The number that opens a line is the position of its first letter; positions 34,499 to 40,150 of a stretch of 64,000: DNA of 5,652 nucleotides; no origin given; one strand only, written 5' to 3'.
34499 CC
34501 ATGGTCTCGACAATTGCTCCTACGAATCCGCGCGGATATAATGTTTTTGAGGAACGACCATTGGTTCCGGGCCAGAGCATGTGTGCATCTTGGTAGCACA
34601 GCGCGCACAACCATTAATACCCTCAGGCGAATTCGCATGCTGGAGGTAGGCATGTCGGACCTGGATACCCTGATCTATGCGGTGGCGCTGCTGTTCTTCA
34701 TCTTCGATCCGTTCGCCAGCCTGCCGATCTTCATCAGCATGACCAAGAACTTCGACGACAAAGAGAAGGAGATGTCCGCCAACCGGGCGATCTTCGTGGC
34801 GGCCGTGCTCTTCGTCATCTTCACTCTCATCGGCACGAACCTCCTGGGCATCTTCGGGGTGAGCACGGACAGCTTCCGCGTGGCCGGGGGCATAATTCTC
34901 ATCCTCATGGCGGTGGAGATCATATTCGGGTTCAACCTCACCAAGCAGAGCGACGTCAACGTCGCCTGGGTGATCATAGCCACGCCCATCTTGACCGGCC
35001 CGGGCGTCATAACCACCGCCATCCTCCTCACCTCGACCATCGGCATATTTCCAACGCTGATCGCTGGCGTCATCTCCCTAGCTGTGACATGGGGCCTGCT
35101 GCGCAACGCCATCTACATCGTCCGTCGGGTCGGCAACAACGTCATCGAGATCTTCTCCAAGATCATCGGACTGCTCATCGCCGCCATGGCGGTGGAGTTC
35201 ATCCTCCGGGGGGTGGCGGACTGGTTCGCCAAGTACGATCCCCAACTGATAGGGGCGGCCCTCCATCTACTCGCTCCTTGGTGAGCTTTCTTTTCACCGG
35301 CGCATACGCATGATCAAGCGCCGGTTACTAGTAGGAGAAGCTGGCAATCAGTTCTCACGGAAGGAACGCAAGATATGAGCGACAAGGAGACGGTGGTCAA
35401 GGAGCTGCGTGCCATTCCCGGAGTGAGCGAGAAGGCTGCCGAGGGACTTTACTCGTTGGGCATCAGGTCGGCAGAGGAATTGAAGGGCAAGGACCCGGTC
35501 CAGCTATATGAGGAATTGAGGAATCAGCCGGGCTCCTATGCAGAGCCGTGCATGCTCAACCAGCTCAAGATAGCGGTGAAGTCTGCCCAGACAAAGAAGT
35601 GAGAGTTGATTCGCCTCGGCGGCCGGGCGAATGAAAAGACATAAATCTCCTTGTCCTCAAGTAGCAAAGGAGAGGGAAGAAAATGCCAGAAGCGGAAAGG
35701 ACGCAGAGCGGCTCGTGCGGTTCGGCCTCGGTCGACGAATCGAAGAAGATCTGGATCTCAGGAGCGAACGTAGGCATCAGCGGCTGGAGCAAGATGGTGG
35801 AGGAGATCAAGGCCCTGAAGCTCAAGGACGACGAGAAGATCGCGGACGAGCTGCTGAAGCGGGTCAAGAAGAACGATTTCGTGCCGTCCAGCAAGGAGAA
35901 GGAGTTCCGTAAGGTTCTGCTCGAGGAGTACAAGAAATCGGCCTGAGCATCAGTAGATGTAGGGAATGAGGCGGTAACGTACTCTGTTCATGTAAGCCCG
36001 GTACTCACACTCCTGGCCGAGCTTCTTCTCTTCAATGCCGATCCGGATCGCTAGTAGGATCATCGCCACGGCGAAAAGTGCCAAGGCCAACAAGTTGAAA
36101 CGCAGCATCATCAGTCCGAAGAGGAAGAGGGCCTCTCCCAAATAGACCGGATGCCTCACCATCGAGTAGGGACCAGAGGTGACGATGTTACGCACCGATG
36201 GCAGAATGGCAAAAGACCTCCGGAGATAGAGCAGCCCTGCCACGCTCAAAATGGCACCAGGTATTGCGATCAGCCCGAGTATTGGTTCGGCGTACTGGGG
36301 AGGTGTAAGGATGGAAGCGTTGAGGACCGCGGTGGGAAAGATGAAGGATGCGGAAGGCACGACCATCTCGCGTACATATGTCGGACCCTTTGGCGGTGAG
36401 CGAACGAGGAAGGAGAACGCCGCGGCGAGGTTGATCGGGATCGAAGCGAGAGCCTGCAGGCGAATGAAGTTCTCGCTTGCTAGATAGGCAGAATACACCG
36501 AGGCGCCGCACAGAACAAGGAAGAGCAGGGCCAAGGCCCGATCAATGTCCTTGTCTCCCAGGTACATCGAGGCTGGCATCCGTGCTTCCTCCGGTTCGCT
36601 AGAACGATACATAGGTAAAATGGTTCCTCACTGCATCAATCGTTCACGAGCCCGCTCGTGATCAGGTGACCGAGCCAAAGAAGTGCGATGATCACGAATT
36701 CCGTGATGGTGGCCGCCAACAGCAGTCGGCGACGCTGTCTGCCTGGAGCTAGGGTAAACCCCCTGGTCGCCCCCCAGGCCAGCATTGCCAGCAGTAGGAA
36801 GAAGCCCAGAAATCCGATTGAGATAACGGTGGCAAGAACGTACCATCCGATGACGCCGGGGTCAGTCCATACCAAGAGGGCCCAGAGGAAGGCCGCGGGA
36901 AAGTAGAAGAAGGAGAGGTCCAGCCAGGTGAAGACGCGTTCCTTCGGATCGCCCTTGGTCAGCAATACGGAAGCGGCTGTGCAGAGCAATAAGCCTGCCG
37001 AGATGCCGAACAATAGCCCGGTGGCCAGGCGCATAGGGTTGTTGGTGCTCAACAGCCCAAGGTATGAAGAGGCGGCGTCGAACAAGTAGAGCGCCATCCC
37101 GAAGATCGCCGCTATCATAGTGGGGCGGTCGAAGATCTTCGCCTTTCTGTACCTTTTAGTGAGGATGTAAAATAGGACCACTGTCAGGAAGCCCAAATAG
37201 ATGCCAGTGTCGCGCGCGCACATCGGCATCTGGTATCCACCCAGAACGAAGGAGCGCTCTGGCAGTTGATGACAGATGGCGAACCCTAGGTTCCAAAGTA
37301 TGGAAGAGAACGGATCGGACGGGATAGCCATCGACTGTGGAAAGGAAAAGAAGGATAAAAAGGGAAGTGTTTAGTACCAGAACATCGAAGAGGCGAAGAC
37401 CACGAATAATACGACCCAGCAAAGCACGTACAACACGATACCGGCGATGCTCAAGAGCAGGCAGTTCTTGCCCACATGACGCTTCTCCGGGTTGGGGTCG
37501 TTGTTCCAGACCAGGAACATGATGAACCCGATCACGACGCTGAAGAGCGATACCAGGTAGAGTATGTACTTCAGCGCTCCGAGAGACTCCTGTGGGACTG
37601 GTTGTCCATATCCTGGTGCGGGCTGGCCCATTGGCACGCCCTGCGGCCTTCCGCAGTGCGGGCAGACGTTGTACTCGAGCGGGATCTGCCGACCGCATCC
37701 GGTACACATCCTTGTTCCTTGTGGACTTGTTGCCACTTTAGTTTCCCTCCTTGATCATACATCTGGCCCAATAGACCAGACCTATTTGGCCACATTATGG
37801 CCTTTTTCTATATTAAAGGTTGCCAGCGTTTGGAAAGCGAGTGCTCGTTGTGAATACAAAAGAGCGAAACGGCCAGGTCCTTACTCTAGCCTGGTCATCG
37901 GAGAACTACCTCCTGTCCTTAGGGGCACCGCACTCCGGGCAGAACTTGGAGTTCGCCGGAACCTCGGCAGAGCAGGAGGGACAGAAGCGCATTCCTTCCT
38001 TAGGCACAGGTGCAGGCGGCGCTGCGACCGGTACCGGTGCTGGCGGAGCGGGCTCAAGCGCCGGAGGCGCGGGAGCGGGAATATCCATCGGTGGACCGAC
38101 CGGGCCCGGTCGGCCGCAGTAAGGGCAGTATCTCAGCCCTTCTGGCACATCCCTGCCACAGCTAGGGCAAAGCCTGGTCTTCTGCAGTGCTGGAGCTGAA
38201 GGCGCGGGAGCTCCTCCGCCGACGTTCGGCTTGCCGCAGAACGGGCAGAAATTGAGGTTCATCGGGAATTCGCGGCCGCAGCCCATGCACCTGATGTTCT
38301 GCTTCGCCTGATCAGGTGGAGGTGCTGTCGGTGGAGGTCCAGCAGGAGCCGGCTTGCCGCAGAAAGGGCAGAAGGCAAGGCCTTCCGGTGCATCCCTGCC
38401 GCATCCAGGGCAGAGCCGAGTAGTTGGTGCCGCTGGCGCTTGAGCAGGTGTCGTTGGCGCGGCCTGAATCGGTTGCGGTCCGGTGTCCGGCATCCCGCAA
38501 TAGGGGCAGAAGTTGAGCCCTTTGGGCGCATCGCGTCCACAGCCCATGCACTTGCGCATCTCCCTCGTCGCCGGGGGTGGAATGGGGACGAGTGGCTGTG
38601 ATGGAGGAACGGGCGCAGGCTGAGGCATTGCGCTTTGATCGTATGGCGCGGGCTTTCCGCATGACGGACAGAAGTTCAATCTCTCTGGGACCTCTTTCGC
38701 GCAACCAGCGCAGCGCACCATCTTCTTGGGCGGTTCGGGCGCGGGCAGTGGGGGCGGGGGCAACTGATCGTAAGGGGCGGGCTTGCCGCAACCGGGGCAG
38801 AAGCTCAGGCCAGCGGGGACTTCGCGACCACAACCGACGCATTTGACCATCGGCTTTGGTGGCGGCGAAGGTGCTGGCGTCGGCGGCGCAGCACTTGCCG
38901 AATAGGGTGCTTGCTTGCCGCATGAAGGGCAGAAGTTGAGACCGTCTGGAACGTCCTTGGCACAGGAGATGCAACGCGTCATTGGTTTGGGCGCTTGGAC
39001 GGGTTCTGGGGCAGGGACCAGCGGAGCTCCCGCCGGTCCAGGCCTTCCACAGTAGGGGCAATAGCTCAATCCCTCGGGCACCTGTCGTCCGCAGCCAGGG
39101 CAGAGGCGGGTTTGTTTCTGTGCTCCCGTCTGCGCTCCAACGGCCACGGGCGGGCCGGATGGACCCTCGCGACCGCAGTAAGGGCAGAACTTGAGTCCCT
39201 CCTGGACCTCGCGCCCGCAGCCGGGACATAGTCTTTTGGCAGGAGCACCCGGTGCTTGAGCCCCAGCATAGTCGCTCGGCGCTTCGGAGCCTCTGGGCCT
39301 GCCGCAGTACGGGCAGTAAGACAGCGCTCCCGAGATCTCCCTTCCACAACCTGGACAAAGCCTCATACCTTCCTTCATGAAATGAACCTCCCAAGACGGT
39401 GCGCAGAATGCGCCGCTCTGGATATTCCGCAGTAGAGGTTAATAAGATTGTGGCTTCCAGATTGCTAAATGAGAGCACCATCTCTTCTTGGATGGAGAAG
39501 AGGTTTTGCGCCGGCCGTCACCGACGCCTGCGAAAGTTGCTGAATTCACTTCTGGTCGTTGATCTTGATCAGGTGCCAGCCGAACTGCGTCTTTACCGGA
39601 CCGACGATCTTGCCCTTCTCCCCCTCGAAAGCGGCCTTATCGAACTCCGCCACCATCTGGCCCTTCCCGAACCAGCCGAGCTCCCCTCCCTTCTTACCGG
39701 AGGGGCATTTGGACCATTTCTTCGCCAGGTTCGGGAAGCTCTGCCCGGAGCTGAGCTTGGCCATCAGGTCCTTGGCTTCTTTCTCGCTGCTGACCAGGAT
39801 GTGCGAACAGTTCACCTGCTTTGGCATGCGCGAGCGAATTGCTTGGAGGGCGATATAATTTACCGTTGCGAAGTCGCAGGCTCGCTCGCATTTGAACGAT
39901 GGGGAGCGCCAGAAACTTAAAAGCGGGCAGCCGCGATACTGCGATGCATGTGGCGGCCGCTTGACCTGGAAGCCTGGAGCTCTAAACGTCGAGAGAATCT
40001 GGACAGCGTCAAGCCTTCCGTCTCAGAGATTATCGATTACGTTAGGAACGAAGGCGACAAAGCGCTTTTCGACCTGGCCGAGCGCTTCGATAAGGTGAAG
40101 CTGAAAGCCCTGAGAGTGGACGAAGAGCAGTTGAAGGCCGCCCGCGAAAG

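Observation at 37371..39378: A 490-aa protein built from eleven tandem zinc ribbons on Pro/Ala-rich linkers, next to a membrane-anchored single zinc ribbon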

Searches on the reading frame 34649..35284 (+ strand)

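Call 47: search_protein_families(library=pfam, proteins=[window:34649-35284:+], max_evalue=0.001)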
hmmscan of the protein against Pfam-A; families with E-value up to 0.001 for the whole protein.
window:34649-35284:+ (211 aa): 1 family
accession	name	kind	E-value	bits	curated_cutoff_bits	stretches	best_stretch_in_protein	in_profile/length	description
PF01914.23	MarC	-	3.6e-39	134.7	23.9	1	7-193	3-203/203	MarC family integral membrane protein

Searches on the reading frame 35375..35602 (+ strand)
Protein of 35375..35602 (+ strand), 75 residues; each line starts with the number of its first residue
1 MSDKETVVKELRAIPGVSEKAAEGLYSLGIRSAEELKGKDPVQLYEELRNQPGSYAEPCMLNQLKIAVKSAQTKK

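Call 4: search_protein_families(library=pfam, proteins=[window:35375-35602:+], max_evalue=0.01)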
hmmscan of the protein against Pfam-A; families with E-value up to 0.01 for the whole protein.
window:35375-35602:+ (75 aa): 6 families
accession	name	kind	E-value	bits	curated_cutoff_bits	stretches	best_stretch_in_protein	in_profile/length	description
PF11731.14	Cdd1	-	2e-16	60.4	25.5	1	6-73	3-70/86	Pathogenicity locus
PF14520.12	HHH_5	-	0.00022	22.1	27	1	9-44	2-37/57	Helix-hairpin-helix domain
PF10391.15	DNA_pol_lambd_f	-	0.0019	18.4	29.8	1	10-45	2-37/51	Fingers domain of DNA polymerase lambda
PF14229.12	DUF4332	-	0.0064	17.1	23.2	1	11-49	55-93/122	Domain of unknown function (DUF4332)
PF04994.19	TfoX_C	-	0.0083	16.7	23.1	1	10-70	4-63/81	TfoX C-terminal domain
PF00633.29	HHH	-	0.0095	16.2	24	0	8-23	10-25/30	Helix-hairpin-helix motif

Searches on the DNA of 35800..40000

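Call 61: search_rna_families(source=window, start=35800, end=40000, threshold=evalue, max_evalue=5)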
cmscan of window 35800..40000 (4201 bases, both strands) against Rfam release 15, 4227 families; matches with E-value up to 5: 1.
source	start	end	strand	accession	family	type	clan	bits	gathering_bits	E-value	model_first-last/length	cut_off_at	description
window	39424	39494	-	RF02172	RFPL3-AS1_2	Gene; lncRNA;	-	15.7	40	1.1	1-71/71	no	RFPL3 antisense RNA 1 conserved region 2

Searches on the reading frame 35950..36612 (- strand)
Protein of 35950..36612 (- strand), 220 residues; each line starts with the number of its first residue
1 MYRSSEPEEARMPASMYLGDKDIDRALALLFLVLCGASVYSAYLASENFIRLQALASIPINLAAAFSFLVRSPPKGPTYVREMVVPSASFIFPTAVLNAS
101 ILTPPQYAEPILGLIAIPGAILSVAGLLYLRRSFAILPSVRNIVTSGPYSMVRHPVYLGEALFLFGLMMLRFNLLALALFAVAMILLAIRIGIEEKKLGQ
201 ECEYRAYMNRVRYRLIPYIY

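Call 4: search_protein_families(library=pfam, proteins=[window:35950-36612:-], max_evalue=0.01)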
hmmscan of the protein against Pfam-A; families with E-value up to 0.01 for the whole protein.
window:35950-36612:- (220 aa): 3 families
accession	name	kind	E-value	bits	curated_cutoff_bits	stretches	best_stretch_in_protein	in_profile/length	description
PF04140.19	ICMT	-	2.2e-09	38.1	24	1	138-198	30-93/95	Isoprenylcysteine carboxyl methyltransferase (ICMT) family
PF04191.18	PEMT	-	2.9e-08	34.5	25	1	129-196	30-96/105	Phospholipid methyltransferase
PF06966.17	DUF1295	-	1.8e-06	28.1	20.4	1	142-211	154-235/235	Protein of unknown function (DUF1295)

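Call 36: search_protein_families(library=ncbifam, proteins=[window:35950-36612:-], max_evalue=0.01)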
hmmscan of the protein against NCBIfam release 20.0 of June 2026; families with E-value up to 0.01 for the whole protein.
window:35950-36612:- (220 aa): 3 families
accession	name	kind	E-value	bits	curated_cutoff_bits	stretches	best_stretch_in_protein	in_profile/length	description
NF040696.1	isopcys_mtase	equivalog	2.5e-09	37.3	160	1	142-219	111-190/190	protein-S-isoprenylcysteine O-methyltransferase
TIGR04571.1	LmtA_Leptospira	exception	2.5e-05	24.1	325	1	145-208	90-153/252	lipid A Kdo2 1-phosphate O-methyltransferase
NF045656.1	MeththiolMtaseMddA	equivalog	0.00052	19.4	270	1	148-212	170-234/238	methanethiol S-methyltransferase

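Call 74: search_protein_families(library=padloc, proteins=[window:35950-36612:-], max_evalue=0.01)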
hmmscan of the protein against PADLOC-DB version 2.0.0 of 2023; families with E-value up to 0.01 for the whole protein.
window:35950-36612:- (220 aa): 0 families

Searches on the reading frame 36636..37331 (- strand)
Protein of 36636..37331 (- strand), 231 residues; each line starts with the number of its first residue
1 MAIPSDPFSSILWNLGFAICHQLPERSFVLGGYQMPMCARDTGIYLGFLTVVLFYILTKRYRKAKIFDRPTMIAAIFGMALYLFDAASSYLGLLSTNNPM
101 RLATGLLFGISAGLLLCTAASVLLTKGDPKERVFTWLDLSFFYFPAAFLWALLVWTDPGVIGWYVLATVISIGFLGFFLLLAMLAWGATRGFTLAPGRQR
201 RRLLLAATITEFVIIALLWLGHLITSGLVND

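Call 4: search_protein_families(library=pfam, proteins=[window:36636-37331:-], max_evalue=0.01)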
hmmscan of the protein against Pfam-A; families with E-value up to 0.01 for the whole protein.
window:36636-37331:- (231 aa): 1 family
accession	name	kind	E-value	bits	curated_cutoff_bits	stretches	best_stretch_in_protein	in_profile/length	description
PF09858.14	DUF2085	-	6.7e-25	87.8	25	1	20-113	1-88/90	Predicted membrane protein (DUF2085)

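Call 36: search_protein_families(library=ncbifam, proteins=[window:36636-37331:-], max_evalue=0.01)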
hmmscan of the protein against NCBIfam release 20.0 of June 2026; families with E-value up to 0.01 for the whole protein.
window:36636-37331:- (231 aa): 0 families

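Call 74: search_protein_families(library=padloc, proteins=[window:36636-37331:-], max_evalue=0.01)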
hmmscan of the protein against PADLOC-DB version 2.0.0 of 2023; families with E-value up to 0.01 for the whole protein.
window:36636-37331:- (231 aa): 0 families
